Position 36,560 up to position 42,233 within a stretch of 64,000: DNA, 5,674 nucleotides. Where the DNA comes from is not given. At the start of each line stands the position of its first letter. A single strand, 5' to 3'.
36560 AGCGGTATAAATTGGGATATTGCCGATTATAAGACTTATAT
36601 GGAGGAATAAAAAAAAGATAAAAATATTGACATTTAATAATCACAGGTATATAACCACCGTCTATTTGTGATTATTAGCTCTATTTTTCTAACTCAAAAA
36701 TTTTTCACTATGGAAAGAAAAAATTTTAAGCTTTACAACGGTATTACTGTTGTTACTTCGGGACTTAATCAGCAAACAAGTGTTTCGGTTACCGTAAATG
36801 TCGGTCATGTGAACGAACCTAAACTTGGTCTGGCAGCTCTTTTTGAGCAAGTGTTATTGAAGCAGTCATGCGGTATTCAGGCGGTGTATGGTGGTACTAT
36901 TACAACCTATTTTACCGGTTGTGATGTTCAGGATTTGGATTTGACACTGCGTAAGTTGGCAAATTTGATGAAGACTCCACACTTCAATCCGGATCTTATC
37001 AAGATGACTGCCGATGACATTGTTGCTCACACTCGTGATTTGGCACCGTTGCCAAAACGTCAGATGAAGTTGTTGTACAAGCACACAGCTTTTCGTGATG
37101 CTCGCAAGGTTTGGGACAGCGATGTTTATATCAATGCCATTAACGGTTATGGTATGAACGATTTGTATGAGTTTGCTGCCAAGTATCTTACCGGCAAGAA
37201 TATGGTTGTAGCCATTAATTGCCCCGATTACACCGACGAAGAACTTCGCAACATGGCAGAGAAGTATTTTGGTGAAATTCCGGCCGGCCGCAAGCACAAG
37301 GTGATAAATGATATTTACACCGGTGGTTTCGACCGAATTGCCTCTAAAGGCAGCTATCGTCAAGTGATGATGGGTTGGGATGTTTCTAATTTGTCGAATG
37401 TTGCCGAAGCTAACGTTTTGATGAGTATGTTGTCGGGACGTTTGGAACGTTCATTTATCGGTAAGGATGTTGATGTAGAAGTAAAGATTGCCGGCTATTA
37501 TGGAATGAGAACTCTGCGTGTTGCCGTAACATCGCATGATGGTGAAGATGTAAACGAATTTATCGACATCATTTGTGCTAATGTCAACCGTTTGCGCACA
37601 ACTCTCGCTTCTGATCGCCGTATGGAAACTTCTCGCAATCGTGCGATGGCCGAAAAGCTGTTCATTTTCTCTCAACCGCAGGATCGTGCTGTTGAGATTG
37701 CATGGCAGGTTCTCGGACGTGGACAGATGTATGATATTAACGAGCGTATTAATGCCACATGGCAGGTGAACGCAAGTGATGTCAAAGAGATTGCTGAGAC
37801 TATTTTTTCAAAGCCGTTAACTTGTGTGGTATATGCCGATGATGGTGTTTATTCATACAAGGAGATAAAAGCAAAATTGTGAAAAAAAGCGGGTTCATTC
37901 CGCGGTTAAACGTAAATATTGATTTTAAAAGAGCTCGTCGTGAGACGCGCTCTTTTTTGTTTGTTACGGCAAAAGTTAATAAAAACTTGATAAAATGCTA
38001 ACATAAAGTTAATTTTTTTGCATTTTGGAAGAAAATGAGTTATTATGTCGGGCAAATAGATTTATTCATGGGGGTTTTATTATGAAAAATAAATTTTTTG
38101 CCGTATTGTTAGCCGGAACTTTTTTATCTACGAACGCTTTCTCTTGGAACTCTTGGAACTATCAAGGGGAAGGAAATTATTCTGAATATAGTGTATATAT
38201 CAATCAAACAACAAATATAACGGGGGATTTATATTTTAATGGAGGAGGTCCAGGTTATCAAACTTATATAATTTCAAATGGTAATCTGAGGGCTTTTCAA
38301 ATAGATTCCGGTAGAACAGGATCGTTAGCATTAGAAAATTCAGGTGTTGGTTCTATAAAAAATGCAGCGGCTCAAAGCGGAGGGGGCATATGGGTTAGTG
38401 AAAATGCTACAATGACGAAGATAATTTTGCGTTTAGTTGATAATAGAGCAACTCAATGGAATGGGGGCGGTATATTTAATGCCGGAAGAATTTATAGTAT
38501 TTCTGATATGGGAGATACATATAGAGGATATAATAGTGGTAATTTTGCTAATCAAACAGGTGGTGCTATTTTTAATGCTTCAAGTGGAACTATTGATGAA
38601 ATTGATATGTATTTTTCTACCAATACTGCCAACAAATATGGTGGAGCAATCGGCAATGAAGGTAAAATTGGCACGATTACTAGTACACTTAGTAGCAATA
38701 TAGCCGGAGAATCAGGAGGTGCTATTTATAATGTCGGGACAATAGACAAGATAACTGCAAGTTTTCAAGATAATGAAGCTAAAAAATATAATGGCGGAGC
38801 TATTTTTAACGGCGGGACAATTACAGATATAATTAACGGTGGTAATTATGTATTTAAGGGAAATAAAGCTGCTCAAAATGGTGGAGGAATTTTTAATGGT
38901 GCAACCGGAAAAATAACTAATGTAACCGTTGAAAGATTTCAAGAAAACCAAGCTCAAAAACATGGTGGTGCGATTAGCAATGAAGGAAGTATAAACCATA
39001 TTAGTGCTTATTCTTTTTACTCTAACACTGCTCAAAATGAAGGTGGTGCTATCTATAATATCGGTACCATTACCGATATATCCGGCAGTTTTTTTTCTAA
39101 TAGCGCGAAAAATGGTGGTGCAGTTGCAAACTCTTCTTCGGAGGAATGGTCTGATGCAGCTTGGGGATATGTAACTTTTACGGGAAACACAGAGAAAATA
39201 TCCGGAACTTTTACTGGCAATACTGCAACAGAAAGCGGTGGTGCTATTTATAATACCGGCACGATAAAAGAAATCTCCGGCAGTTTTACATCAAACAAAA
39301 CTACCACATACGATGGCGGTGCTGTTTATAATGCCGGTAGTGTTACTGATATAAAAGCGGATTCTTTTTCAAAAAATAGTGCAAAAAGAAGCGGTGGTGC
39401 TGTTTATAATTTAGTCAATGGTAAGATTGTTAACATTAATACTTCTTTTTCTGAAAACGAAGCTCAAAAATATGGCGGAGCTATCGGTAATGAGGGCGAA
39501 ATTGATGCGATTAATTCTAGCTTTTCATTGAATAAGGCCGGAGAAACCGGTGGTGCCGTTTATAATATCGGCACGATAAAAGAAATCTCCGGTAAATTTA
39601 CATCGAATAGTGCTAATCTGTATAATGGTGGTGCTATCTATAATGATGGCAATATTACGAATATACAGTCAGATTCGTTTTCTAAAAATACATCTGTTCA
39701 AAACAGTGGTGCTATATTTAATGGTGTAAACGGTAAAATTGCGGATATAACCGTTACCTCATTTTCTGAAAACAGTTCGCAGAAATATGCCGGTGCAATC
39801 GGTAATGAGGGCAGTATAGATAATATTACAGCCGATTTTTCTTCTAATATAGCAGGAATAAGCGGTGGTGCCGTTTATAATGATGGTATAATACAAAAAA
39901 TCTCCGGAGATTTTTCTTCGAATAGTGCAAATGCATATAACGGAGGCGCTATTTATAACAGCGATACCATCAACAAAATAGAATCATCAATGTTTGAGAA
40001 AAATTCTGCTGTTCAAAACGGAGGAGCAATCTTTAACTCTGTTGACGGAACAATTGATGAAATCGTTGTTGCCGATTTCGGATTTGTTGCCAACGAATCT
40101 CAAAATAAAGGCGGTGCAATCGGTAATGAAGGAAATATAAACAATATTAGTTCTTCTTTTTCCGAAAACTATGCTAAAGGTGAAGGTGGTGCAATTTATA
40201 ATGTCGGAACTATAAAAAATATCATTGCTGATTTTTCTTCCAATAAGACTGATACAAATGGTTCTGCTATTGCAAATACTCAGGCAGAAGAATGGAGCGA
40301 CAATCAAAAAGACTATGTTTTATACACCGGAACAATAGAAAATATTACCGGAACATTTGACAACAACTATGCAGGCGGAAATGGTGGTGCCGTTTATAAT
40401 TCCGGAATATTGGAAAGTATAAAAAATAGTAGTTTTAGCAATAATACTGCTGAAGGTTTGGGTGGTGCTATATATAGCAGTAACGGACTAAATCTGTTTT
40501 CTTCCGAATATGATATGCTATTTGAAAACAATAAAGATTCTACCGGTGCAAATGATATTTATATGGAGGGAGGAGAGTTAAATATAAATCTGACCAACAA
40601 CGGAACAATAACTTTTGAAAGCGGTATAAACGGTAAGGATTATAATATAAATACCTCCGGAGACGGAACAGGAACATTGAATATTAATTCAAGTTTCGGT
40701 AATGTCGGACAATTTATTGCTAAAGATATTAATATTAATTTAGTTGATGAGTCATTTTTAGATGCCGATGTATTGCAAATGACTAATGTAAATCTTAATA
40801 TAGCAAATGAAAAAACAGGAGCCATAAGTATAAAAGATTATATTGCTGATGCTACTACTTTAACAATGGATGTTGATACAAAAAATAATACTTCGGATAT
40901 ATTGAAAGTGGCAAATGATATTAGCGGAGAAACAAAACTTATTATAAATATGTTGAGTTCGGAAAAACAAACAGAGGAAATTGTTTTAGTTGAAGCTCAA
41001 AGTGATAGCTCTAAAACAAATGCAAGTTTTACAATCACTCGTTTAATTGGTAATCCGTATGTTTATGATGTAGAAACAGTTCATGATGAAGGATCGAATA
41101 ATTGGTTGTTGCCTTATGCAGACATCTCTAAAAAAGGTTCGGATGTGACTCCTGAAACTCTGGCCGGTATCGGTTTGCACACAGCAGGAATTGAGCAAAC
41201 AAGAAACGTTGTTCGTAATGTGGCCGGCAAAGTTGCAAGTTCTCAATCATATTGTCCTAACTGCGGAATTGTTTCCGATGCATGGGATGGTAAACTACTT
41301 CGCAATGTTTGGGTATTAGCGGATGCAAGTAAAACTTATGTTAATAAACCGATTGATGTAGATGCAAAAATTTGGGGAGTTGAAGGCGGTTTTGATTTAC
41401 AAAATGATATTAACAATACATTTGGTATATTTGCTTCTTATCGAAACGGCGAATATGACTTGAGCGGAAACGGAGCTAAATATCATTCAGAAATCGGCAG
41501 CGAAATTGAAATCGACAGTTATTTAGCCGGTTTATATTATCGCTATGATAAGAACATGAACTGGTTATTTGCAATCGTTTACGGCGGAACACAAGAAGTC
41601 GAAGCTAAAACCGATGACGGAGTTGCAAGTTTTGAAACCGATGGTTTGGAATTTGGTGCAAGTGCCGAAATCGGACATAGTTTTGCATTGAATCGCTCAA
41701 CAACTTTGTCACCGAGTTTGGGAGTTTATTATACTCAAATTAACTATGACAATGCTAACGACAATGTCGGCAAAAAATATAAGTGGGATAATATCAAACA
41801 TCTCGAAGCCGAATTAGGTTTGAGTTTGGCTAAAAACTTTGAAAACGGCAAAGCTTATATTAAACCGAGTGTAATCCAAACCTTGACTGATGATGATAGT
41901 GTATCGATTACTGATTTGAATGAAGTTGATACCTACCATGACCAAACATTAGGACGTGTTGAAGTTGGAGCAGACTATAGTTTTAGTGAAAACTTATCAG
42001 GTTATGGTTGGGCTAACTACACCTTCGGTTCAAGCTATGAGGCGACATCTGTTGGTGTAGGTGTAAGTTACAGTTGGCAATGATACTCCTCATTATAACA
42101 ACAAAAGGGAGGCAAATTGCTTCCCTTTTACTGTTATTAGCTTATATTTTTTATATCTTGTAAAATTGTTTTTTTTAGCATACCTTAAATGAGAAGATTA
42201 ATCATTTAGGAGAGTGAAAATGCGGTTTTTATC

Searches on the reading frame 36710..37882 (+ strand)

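Call 33: search_protein_families(library=pfam, proteins=[window:36710-37882:+], max_evalue=0.001)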
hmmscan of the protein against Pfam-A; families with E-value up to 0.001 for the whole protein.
window:36710-37882:+ (390 aa): 2 families
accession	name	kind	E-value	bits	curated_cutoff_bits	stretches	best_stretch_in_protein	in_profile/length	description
PF05193.26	Peptidase_M16_C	-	1.6e-10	41.6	23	1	150-310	5-179/181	Peptidase M16 inactive domain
PF00675.25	Peptidase_M16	-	0.00071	19.9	22.3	0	20-54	10-46/149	Insulinase (Peptidase family M16)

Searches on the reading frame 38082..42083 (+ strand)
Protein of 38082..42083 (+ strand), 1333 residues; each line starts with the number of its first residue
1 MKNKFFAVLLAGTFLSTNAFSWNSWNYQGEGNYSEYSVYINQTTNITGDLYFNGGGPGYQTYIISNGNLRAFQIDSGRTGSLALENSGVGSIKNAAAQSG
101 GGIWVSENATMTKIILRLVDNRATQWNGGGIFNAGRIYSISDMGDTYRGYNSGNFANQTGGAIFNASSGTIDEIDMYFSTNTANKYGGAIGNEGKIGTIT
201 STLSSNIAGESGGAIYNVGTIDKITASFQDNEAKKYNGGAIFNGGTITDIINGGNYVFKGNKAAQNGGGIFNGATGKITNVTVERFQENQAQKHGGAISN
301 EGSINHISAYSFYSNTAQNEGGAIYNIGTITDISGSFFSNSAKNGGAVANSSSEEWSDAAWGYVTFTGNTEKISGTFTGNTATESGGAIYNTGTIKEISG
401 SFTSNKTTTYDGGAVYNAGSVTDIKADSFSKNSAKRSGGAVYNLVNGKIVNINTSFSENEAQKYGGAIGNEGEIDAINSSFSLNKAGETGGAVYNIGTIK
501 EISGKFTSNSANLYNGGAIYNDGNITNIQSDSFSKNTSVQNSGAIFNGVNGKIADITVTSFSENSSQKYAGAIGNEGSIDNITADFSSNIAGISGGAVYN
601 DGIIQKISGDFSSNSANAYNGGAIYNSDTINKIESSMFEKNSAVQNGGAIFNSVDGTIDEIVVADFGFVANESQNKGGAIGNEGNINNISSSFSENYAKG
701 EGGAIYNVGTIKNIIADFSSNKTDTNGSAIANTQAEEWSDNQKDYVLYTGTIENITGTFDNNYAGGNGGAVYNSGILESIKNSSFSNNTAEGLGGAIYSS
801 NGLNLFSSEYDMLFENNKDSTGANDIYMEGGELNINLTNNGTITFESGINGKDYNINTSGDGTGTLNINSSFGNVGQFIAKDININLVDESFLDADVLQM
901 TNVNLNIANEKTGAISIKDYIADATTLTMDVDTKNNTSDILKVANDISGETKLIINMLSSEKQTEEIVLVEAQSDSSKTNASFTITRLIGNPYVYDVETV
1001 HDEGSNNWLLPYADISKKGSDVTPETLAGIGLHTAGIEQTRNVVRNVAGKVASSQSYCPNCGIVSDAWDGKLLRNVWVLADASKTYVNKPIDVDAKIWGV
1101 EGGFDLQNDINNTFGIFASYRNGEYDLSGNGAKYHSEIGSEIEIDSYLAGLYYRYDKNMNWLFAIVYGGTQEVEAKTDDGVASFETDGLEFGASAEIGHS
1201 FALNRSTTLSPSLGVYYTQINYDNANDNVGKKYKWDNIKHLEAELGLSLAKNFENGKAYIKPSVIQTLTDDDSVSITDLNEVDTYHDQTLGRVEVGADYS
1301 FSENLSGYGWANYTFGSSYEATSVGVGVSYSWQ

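Call 63: search_protein_families(library=pfam, proteins=[window:38082-42083:+], max_evalue=0.0001)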
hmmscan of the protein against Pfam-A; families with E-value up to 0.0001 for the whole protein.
window:38082-42083:+ (1333 aa): 3 families
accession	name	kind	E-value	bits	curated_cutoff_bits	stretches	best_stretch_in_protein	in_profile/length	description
PF02415.23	Chlam_PMP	-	2.2e-36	120.3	20.6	0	376-392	3-19/19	Chlamydia polymorphic membrane protein (Chlamydia_PMP) repeat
PF03797.25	Autotransporter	-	5.6e-25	89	26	1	1093-1309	21-252/255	Autotransporter beta-domain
PF03212.20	Pertactin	-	1.5e-05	25.4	22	1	921-987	31-95/121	Pertactin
